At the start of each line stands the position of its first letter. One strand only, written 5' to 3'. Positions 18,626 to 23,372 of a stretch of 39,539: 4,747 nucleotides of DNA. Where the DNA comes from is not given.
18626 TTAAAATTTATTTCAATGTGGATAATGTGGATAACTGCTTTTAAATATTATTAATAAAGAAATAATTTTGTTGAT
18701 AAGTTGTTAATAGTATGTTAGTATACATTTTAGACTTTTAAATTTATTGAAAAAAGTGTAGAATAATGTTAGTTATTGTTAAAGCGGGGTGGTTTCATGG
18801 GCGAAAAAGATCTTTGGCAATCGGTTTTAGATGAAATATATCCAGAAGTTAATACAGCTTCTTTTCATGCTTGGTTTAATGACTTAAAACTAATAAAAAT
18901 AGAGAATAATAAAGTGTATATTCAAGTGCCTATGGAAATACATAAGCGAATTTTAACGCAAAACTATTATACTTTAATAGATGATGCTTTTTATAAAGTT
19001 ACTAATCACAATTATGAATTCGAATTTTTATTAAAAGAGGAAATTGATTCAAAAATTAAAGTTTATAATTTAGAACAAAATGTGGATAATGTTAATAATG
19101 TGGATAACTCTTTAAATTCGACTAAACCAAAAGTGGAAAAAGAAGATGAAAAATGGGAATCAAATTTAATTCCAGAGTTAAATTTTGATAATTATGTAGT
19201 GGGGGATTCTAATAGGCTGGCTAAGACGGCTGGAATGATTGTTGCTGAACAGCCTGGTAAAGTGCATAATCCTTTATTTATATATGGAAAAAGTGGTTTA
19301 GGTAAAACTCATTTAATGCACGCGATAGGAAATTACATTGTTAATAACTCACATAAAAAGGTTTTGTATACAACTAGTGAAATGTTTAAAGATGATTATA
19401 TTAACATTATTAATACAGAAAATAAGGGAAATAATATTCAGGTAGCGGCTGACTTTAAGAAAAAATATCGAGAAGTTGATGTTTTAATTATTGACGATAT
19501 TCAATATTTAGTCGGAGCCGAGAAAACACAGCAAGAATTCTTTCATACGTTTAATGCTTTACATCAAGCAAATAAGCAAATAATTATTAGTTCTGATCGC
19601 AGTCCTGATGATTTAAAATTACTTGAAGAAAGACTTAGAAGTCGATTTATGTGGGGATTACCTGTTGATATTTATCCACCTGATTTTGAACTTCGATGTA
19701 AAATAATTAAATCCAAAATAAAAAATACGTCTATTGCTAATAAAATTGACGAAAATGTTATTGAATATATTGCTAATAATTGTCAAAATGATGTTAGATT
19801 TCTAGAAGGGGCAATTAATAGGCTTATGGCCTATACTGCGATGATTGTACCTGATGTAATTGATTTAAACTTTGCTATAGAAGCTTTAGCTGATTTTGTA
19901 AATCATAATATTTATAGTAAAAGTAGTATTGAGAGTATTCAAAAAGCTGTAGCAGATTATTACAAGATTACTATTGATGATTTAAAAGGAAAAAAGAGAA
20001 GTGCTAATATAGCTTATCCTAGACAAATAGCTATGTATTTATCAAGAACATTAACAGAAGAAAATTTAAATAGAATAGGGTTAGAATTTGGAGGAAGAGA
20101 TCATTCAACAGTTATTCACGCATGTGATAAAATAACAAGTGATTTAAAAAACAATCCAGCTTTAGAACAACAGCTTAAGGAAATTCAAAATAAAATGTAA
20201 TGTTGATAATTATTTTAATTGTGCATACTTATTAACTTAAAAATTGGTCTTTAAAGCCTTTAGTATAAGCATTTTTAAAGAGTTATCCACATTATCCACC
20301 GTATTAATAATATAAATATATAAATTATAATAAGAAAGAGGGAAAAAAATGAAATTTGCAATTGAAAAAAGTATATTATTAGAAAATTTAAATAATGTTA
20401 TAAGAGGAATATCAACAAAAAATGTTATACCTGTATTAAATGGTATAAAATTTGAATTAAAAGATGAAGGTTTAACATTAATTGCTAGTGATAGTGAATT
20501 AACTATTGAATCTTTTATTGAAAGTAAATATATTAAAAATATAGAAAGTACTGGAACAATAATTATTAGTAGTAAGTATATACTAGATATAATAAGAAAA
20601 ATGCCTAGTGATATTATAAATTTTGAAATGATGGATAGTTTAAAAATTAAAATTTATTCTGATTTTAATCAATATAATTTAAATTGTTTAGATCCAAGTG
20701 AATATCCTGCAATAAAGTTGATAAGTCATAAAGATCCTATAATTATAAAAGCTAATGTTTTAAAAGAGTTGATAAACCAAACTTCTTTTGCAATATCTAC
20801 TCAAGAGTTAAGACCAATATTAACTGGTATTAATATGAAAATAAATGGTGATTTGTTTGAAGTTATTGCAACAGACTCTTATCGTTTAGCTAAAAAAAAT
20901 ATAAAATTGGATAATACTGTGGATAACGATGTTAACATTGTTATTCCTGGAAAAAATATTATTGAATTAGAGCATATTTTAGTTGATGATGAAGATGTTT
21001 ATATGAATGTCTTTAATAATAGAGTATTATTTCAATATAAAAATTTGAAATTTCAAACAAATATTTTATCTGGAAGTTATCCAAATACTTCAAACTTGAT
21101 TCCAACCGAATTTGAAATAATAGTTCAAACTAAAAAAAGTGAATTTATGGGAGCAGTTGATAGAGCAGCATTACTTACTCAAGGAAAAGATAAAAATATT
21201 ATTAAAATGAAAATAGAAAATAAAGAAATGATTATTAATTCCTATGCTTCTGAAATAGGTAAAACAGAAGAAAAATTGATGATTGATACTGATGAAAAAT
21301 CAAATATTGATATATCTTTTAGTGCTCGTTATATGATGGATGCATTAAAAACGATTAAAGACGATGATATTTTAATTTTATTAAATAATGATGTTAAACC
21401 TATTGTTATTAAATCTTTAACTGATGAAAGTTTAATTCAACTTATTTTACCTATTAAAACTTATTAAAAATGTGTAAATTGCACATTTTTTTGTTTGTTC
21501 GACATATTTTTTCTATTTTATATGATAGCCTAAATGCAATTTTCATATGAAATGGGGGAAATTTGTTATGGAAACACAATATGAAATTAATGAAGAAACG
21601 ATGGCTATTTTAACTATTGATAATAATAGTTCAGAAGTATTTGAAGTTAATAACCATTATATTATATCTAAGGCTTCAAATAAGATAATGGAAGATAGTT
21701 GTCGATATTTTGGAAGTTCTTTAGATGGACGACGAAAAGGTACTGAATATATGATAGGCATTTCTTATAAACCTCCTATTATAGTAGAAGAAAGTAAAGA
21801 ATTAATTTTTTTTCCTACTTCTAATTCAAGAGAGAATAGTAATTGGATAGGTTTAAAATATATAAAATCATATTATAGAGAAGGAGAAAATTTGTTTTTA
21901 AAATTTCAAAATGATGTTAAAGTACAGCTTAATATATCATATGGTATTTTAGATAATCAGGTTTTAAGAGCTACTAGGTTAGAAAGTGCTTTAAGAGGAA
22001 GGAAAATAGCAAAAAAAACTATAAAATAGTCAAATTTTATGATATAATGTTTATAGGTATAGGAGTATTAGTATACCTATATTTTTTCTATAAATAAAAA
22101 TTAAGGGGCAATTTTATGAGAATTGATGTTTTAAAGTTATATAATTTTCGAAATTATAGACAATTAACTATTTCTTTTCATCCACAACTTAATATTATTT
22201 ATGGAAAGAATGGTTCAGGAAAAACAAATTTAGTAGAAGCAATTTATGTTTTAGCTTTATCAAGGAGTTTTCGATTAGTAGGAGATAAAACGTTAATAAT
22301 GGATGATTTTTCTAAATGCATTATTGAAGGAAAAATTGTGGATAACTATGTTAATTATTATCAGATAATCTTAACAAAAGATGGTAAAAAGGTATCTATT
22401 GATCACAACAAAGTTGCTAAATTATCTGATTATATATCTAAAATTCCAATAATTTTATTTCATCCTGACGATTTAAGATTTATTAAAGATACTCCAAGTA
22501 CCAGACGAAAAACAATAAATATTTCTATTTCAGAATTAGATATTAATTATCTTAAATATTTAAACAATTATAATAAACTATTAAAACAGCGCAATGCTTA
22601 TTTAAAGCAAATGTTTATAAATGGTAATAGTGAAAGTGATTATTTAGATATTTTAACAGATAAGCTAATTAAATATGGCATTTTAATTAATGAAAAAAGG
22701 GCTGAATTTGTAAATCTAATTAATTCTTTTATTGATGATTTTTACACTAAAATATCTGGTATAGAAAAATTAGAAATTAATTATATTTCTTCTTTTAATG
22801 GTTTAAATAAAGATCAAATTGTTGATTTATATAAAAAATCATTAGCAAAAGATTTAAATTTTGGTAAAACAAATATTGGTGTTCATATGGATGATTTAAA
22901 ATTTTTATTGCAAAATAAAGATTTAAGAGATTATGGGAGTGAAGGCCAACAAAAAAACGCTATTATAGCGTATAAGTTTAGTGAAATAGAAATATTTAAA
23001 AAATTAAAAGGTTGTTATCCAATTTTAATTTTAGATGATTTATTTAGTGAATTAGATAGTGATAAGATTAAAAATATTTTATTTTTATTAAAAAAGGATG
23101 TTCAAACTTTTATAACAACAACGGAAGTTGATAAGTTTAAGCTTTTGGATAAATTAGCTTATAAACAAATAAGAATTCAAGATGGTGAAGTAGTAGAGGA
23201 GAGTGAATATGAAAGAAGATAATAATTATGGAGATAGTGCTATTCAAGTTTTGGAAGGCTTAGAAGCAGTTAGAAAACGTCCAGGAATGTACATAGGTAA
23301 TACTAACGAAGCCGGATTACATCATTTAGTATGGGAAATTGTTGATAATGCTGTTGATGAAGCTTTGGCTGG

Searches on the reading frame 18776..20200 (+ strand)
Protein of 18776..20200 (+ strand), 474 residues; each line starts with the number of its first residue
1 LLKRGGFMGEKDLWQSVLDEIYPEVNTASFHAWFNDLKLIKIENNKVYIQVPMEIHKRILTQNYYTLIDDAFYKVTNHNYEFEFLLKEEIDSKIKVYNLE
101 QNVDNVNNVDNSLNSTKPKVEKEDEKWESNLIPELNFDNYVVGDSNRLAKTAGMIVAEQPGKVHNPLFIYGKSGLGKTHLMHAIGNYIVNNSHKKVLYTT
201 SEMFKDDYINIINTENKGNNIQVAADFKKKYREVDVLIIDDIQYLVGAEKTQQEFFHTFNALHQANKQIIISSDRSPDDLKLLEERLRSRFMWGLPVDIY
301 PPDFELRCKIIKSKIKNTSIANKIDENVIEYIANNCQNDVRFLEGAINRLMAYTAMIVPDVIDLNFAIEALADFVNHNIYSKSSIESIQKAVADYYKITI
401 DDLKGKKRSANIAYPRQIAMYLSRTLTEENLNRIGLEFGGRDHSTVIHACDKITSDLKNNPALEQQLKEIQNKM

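Call 7: search_protein_families(library=ncbifam, proteins=[window:18776-20200:+])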
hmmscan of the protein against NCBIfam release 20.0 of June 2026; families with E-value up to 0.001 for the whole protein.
window:18776-20200:+ (474 aa): 22 families
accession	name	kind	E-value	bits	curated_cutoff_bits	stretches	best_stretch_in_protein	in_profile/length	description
TIGR00362.1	DnaA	equivalog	4.7e-148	493.9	343.9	1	14-473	1-436/437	chromosomal replication initiator protein DnaA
NF001154.0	PRK00149.3-3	equivalog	5.3e-98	329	410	1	27-474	24-458/462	chromosomal replication initiator protein DnaA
NF009087.0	PRK12422.1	equivalog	3.2e-63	214.5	657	1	129-471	102-440/455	chromosomal replication initiator protein DnaA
TIGR03420.1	DnaA_homol_Hda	equivalog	3.7e-27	95.3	194.8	1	134-353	11-208/226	DnaA regulatory inactivator Hda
NF005304.0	PRK06835.1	equivalog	5.4e-18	65.2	215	1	164-292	183-306/330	ATP-binding protein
NF038214.1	IS21_help_AAA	equivalog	6.6e-14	52.2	200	1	165-276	91-193/232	IS21-like element helper ATPase IstB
NF005982.0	PRK08084.1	equivalog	2.1e-12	47.1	268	1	136-350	20-213/235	DnaA inactivator Hda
NF005378.0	PRK06921.1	subfamily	2.6e-10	39.8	207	1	163-291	116-240/266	hypothetical protein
NF005992.0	PRK08116.1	subfamily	2.9e-09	36.5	189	1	131-315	78-260/269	hypothetical protein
NF006571.0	PRK09087.1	equivalog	1.4e-08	34.8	297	1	236-350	91-200/228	DnaA regulatory inactivator HdaA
NF006505.0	PRK08939.1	equivalog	4.8e-07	29.4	228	1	135-251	124-231/306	primosomal protein DnaI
NF009043.0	PRK12377.1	subfamily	1.4e-06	28.1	389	1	134-243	70-173/248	ATP-binding protein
NF005931.1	PRK07952.1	equivalog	1.6e-06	27.9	357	1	132-244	66-174/246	replicative helicase loader DnaC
NF004688.0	PRK06030.1-3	equivalog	2.3e-06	27.7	136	1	391-471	29-108/123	hypothetical protein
NF006616.1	PRK09183.1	subfamily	4.2e-06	26.2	300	1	167-272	103-200/253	IS21-like element helper ATPase IstB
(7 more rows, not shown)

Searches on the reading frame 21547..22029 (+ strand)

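Call 7: search_protein_families(library=ncbifam, proteins=[window:21547-22029:+])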
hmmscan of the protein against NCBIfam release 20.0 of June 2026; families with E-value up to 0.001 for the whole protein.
window:21547-22029:+ (160 aa): 0 families

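Call 11: search_protein_families(library=pfam, proteins=[window:21547-22029:+])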
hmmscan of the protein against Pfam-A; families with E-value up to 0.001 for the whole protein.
window:21547-22029:+ (160 aa): 1 family
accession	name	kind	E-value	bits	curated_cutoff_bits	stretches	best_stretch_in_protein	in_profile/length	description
PF06338.17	ComK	-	9.5e-36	123.3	22.3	1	10-151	2-149/152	ComK protein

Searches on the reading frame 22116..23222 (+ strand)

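Call 7: search_protein_families(library=ncbifam, proteins=[window:22116-23222:+])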
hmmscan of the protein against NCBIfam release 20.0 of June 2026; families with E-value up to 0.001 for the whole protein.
window:22116-23222:+ (368 aa): 14 families
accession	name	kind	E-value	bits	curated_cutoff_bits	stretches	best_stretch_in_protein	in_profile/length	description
TIGR00611.2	recf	equivalog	8.6e-97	324.3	172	1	4-336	2-339/339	DNA replication/repair protein RecF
NF010680.0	PRK14079.1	equivalog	1.5e-44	152.4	386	1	1-338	1-328/349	recombination protein F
NF041760.1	PtuA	equivalog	7e-10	38.4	500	1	2-44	51-93/524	retron Ec78 anti-phage system effector ATPase PtuA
NF003034.1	PRK03918.1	equivalog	4.6e-09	34.8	700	1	1-67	1-65/878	DNA double-strand break repair ATPase Rad50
NF041034.1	Rad50_Sulf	equivalog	7.9e-08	30.6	1000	1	1-84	1-82/872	DNA double-strand break repair ATPase Rad50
NF002572.0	PRK02224.1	equivalog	2.2e-07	29.6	1087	1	1-45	1-45/888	DNA double-strand break repair ATPase Rad50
NF002244.0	PRK01156.1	equivalog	3.3e-07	28.8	847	1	1-44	1-44/895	DNA double-strand break repair ATPase Rad50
NF053563.1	Rkd4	equivalog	1.5e-06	26.7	860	1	1-43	1-43/747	arcadin-4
TIGR02169.1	SMC_prok_A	equivalog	2.5e-06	25.5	729.4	1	3-51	2-52/1165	chromosome segregation protein SMC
NF041035.1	Rad50_Halo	equivalog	3.3e-06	25.7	1000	1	1-45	1-45/883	DNA double-strand break repair ATPase Rad50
NF045487.1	ASRP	equivalog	4.7e-06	25.5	300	0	16-67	7-51/593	archaea-specific SMC-related protein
NF042955.1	Ppl_antiphage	equivalog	5.3e-05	21.3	1000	1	14-97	268-346/882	anti-phage protein Ppl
TIGR00618.1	sbcc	subfamily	0.00014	20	478.5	1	1-43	1-47/1043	exonuclease subunit SbcC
TIGR00634.1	recN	equivalog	0.0008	18.5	407.85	0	6-50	5-49/563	DNA repair protein RecN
